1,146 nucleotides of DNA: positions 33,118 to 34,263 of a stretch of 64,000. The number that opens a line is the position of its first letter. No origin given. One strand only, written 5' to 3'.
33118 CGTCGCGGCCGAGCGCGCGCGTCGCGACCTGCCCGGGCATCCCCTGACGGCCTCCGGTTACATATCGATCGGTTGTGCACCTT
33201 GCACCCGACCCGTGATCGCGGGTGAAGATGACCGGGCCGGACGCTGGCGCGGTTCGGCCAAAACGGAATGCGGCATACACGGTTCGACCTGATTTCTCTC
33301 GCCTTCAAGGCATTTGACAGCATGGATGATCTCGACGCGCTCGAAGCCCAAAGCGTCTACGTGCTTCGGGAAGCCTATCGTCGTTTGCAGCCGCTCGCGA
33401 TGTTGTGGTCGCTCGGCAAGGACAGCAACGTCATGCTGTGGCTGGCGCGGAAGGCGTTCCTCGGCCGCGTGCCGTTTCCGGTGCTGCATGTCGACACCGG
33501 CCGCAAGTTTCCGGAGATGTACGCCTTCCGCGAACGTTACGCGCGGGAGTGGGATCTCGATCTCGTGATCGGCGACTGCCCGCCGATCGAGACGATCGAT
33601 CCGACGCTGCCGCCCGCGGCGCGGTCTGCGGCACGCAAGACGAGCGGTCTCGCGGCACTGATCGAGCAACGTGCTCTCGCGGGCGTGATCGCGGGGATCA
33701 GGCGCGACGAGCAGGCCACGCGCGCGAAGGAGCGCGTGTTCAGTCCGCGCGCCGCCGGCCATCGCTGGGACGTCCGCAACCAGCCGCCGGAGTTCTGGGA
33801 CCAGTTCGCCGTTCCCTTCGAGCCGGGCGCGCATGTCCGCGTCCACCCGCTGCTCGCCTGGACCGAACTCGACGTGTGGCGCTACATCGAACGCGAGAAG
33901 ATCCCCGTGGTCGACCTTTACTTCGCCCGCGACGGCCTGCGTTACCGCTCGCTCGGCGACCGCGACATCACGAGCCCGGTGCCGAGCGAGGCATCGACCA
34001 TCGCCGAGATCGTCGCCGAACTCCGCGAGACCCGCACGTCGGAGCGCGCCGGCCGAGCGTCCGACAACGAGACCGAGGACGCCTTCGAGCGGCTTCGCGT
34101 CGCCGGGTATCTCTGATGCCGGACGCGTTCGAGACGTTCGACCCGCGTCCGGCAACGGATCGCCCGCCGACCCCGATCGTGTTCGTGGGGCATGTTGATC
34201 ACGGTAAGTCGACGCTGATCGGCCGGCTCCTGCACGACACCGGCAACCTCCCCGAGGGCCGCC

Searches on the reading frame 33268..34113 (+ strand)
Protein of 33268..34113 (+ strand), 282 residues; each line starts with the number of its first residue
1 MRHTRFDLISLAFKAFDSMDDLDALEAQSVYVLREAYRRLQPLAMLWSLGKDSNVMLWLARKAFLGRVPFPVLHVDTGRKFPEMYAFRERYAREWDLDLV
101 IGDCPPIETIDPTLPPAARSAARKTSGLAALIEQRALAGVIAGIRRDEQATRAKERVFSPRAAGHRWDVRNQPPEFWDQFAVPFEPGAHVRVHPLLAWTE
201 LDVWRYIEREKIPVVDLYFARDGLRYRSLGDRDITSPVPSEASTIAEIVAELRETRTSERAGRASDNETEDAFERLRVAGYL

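Call 21: find_encoding_contigs(protein=window:33268-34113:+, flank=5000, max_places=4)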
Protein seq(282 aa) (282 aa): 1 contig read that carries it; 1 place shown.
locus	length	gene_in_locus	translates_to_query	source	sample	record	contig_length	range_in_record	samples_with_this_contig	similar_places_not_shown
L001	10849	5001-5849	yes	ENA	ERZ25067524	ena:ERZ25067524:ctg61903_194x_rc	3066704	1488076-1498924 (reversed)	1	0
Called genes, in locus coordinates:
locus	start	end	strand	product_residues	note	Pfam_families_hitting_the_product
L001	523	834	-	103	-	PF04800:NDUS4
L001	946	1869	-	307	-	PF13580:SIS_2 (weak), PF22645:GKRP_SIS_N, PF01380:SIS (weak)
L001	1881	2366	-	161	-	PF00156:Pribosyltran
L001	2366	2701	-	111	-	-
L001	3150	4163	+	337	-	PF13379:NMT1_2, PF09084:NMT1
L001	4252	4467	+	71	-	-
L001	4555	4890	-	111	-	-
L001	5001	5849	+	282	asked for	PF01507:PAPS_reduct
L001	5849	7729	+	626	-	PF00009:GTP_EFTU, PF01926:MMR_HSR1 (faint), PF01583:APS_kinase, PF13671:AAA_33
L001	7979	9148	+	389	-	-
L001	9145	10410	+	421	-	PF13393:tRNA-synt_His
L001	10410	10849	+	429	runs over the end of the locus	PF00709:Adenylsucc_synt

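Call 34: find_homologous_proteins(query=L001:1881-2366:-, max_evalue=1e-30)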
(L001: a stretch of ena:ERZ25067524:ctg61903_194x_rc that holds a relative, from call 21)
Query L001:1881-2366:- (161 aa): 7935 proteins with E <= 1e-30 among 8000 candidates; the best 120 are listed.
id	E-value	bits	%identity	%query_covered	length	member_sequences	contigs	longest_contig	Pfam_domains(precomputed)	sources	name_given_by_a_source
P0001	1.6e-97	342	99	100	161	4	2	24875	PF00156.34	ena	-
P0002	1.4e-79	283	81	98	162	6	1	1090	PF00156.34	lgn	-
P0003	6.9e-79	281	81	99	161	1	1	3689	PF00156.34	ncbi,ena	-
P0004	1.3e-78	280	79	99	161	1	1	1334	PF00156.34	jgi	jgi:xanthine phosphoribosyltransferase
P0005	9.9e-78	277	81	99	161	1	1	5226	PF00156.34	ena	-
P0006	1.1e-77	277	81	99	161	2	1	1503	PF00156.34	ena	-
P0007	2.2e-77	276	81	99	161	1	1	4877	PF00156.34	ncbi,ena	-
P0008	4.7e-77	275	78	98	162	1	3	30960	PF00156.34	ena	-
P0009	1.7e-76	273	80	99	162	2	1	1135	PF00156.34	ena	-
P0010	2.8e-76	273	77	99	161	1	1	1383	PF00156.34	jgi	jgi:xanthine phosphoribosyltransferase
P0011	1.1e-75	271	77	99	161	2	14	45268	PF00156.34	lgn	-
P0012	1.4e-75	270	77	99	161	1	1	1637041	PF00156.34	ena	-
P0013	1.6e-75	270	77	99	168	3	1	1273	PF00156.34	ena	-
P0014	3.2e-75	269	77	99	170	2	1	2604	PF00156.34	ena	-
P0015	3.6e-74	266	75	100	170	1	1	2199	PF00156.34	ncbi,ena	-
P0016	4.4e-74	266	75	99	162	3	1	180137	PF00156.34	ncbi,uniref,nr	ncbi:xanthine phosphoribosyltransferase [Acetobacteraceae bacterium KSS8]|uniref:Xanthine-guanine ph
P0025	1.9e-70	254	72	99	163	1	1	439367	PF00156.34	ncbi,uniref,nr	ncbi:xanthine phosphoribosyltransferase [Rhizosaccharibacter radicis]|uniref:Xanthine-guanine phosph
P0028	3.7e-70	253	78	98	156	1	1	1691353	PF00156.34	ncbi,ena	-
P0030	6.6e-70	252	75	99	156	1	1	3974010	PF00156.34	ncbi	-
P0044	1.0e-68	248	72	99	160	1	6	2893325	PF00156.34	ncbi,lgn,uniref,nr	ncbi:xanthine phosphoribosyltransferase [Kozakia baliensis]|uniref:Xanthine-guanine phosphoribosyltr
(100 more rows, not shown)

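Call 36: find_encoding_contigs(protein=P0012, flank=3000, max_places=2)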
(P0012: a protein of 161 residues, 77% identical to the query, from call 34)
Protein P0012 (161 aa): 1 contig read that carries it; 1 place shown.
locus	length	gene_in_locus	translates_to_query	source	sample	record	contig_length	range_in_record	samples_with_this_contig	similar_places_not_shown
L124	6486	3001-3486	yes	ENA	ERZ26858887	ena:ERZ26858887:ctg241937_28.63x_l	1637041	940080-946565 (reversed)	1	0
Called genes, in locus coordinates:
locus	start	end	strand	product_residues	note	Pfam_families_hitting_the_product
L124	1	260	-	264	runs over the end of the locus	PF01507:PAPS_reduct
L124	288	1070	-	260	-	PF01507:PAPS_reduct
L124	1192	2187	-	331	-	PF13379:NMT1_2, PF09084:NMT1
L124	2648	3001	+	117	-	PF01588:tRNA_bind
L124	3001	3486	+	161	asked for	PF00156:Pribosyltran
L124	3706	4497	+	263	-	PF00324:AA_permease, PF13520:AA_permease_2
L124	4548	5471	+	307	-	PF13580:SIS_2 (weak), PF22645:GKRP_SIS_N, PF01380:SIS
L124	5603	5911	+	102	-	PF04800:NDUS4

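Call 37: find_encoding_contigs(protein=P0016, flank=3000, max_places=2)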
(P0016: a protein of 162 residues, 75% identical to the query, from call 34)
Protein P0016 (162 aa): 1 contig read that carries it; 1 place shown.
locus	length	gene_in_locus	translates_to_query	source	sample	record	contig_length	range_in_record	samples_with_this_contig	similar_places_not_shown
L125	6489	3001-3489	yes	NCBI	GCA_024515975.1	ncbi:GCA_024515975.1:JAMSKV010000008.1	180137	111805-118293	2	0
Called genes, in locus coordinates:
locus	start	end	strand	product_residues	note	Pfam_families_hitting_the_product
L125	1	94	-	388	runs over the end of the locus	-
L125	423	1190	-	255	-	PF01507:PAPS_reduct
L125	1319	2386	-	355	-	PF13379:NMT1_2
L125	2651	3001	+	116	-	PF01588:tRNA_bind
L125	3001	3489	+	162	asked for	PF00156:Pribosyltran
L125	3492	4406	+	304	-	PF13580:SIS_2 (weak), PF22645:GKRP_SIS_N, PF01380:SIS (weak), PF20741:GKRP-like_C (weak)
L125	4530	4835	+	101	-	PF04800:NDUS4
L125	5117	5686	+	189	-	-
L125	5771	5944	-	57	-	-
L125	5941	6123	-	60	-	-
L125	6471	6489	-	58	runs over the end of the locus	-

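Call 38: find_encoding_contigs(protein=P0025, flank=3000, max_places=2)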
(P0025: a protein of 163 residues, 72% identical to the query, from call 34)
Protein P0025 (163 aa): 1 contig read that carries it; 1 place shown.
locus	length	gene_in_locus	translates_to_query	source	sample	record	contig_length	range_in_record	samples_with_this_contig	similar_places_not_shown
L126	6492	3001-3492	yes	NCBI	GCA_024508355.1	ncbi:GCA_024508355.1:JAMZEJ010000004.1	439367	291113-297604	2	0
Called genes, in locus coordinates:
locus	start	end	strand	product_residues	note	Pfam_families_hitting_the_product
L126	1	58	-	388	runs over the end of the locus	-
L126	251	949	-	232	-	PF01507:PAPS_reduct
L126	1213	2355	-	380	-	PF13379:NMT1_2, PF09084:NMT1 (weak)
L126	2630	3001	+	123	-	PF01588:tRNA_bind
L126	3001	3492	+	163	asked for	PF00156:Pribosyltran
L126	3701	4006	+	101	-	PF04800:NDUS4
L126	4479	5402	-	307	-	-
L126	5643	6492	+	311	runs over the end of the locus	PF01507:PAPS_reduct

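Call 39: find_encoding_contigs(protein=P0028, flank=3000, max_places=2)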
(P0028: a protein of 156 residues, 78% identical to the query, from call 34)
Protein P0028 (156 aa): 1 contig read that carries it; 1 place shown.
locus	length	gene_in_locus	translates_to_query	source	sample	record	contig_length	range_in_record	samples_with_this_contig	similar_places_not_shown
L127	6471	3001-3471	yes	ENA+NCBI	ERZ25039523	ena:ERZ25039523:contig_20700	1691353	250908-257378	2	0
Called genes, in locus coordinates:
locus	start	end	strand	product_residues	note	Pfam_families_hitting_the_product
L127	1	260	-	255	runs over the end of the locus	PF00106:adh_short, PF01370:Epimerase (weak), PF13561:adh_short_C2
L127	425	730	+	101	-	PF02617:ClpS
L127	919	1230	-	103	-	-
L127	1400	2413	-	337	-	PF06089:Asparaginase_II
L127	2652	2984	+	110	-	PF01588:tRNA_bind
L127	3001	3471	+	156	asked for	PF00156:Pribosyltran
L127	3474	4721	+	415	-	PF00083:Sugar_tr (weak), PF07690:MFS_1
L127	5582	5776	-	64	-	-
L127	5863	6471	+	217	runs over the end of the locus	PF01593:Amino_oxidase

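Call 42: find_encoding_contigs(protein=P0008, flank=2500, max_places=3)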
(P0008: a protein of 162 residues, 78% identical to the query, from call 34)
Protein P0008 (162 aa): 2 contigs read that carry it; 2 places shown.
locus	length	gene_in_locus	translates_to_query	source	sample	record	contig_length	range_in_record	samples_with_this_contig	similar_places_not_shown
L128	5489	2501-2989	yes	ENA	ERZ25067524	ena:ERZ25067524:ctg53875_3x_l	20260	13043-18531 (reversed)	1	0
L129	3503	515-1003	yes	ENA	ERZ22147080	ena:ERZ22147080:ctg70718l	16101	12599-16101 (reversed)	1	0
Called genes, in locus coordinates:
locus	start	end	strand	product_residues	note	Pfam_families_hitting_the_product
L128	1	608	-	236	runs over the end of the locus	PF01507:PAPS_reduct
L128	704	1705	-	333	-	PF13379:NMT1_2, PF09084:NMT1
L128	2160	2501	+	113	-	PF01588:tRNA_bind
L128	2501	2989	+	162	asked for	PF00156:Pribosyltran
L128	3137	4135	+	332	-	PF23441:SDR (faint), PF00106:adh_short, PF08659:KR, PF13561:adh_short_C2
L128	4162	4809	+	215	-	PF10042:DUF2278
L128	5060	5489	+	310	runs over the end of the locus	PF22645:GKRP_SIS_N, PF01380:SIS, PF20741:GKRP-like_C (weak)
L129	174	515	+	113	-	PF01588:tRNA_bind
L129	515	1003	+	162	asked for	PF00156:Pribosyltran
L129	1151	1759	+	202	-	PF00106:adh_short (weak)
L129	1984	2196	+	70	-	PF13561:adh_short_C2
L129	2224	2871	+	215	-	PF10042:DUF2278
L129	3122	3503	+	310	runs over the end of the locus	PF22645:GKRP_SIS_N, PF01380:SIS, PF20741:GKRP-like_C (weak)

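Call 43: find_encoding_contigs(protein=P0011, flank=2500, max_places=3)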
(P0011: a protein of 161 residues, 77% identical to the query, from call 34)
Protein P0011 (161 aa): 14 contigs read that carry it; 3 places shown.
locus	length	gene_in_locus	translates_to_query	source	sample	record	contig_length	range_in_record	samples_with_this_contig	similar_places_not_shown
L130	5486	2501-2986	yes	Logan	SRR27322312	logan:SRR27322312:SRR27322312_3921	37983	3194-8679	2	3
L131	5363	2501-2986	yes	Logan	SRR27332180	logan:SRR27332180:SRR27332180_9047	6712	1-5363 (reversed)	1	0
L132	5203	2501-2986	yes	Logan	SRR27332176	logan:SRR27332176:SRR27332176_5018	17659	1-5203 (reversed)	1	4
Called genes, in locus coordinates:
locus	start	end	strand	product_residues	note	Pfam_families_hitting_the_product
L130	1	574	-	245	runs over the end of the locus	PF01507:PAPS_reduct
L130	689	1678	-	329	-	PF13379:NMT1_2, PF09084:NMT1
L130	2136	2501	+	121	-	PF01588:tRNA_bind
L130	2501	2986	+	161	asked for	PF00156:Pribosyltran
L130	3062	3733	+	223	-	PF10042:DUF2278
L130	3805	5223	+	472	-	PF00324:AA_permease, PF13520:AA_permease_2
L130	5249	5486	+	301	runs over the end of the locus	PF22645:GKRP_SIS_N, PF01380:SIS (weak)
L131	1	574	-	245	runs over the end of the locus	PF01507:PAPS_reduct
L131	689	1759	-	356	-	PF13379:NMT1_2, PF09084:NMT1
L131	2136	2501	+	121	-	PF01588:tRNA_bind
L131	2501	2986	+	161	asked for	PF00156:Pribosyltran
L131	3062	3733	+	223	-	PF10042:DUF2278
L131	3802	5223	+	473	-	PF00324:AA_permease, PF13520:AA_permease_2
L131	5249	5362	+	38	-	?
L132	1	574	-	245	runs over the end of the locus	PF01507:PAPS_reduct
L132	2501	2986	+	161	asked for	PF00156:Pribosyltran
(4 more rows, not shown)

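Call 44: find_encoding_contigs(protein=P0005, flank=2500, max_places=2)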
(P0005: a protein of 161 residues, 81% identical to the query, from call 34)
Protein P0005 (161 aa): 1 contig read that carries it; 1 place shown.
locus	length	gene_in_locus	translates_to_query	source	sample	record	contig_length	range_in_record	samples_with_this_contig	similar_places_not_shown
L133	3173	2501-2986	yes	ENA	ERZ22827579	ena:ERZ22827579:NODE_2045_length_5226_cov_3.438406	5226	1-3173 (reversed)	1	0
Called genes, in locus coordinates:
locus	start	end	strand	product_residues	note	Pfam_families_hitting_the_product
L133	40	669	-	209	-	PF01507:PAPS_reduct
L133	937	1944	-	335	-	PF13379:NMT1_2, PF09084:NMT1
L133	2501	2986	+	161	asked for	PF00156:Pribosyltran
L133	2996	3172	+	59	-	?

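Call 45: find_encoding_contigs(protein=P0030, flank=2500, max_places=2)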
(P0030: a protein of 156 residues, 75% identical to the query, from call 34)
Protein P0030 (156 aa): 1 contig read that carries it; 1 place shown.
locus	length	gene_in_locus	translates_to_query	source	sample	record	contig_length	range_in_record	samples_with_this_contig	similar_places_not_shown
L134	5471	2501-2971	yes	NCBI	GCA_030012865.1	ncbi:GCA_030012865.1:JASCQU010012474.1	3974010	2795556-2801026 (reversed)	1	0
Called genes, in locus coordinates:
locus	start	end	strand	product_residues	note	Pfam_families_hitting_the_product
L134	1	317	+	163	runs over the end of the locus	PF13358:DDE_3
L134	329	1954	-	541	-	PF01019:G_glu_transpept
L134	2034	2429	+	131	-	PF01588:tRNA_bind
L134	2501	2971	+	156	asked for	PF00156:Pribosyltran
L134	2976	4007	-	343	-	PF00850:Hist_deacetyl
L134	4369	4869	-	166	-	PF11911:DUF3429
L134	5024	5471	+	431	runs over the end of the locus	PF01595:CNNM, PF00571:CBS (weak), PF03471:CorC_HlyC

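Call 60: find_encoding_contigs(protein=P0044, flank=2500, max_places=1)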
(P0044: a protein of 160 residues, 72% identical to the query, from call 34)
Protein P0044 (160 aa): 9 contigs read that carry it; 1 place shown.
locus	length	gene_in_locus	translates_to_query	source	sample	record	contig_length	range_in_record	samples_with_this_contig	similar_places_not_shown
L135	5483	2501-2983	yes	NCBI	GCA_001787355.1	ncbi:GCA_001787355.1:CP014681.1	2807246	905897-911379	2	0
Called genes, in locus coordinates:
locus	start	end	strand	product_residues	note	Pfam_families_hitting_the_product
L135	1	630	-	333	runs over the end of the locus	PF09084:NMT1, PF13379:NMT1_2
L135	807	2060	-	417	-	PF05977:MFS_3, PF07690:MFS_1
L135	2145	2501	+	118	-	-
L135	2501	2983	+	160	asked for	PF00156:Pribosyltran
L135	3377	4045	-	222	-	-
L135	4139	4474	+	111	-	-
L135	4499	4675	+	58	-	-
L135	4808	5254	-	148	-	PF08816:Ivy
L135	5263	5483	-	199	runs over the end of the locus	PF00857:Isochorismatase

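Call 68: search_protein_families(library=pfam, proteins=[L001:2366-2701:-, L001:1881-2366:-, L001:3150-4163:+], max_evalue=0.001)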
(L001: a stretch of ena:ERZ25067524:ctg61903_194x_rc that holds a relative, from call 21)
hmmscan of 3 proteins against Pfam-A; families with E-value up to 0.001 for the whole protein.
L001:2366-2701:- (111 aa): 1 family
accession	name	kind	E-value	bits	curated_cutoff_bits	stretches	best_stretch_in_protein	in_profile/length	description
PF01588.26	tRNA_bind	-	0.0001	22.8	27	1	14-107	1-94/96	Putative tRNA binding domain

L001:1881-2366:- (161 aa): 1 family
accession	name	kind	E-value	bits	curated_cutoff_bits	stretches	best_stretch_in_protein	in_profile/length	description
PF00156.33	Pribosyltran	-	4.8e-16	58.9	26.3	1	10-151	2-155/158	Phosphoribosyl transferase domain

L001:3150-4163:+ (337 aa): 2 families
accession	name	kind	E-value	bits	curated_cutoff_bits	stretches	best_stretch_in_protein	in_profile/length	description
PF13379.11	NMT1_2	-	3e-15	57.1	24.7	1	44-273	10-251/252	NMT1-like family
PF09084.16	NMT1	-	2.5e-09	37.8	20.5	1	55-197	6-148/216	NMT1/THI5 like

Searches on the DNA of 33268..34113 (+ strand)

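Call 52: search_rna_families(sources=[L040, L041, L124, L128, L130, L133], threshold=evalue, max_evalue=0.001)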
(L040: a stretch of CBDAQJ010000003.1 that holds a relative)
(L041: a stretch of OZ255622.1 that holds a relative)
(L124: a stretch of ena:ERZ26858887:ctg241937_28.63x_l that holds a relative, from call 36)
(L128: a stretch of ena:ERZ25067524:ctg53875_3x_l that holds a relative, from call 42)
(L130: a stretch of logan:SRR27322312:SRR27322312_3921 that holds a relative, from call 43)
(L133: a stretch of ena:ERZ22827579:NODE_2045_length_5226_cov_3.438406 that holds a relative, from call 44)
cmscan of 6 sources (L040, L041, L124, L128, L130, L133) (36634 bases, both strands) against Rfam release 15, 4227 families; matches with E-value up to 0.001: 9.
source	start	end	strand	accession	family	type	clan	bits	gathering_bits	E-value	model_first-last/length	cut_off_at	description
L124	5932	6005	+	RF00005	tRNA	Gene; tRNA;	CL00001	70.6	29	1.2e-13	1-71/71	no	tRNA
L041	3639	3712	+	RF00005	tRNA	Gene; tRNA;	CL00001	69.1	29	3.1e-13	1-71/71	no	tRNA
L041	3205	3278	+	RF00005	tRNA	Gene; tRNA;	CL00001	64.4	29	6.3e-12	1-71/71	no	tRNA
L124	5484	5557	+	RF00005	tRNA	Gene; tRNA;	CL00001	62.6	29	2e-11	1-71/71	no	tRNA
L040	4357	4645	+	RF00028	Intron_gpI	Intron;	-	55.4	50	1.4e-11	1-253/253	no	Group I catalytic intron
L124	2248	2531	-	RF00028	Intron_gpI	Intron;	-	43.5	50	5e-08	1-253/253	no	Group I catalytic intron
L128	1767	2062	-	RF00028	Intron_gpI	Intron;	-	43.3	50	5.8e-08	1-253/253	no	Group I catalytic intron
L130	1752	2040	-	RF00028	Intron_gpI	Intron;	-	43.2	50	6.1e-08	1-253/253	no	Group I catalytic intron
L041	372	668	-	RF00028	Intron_gpI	Intron;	-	42.4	50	1.1e-07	1-253/253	no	Group I catalytic intron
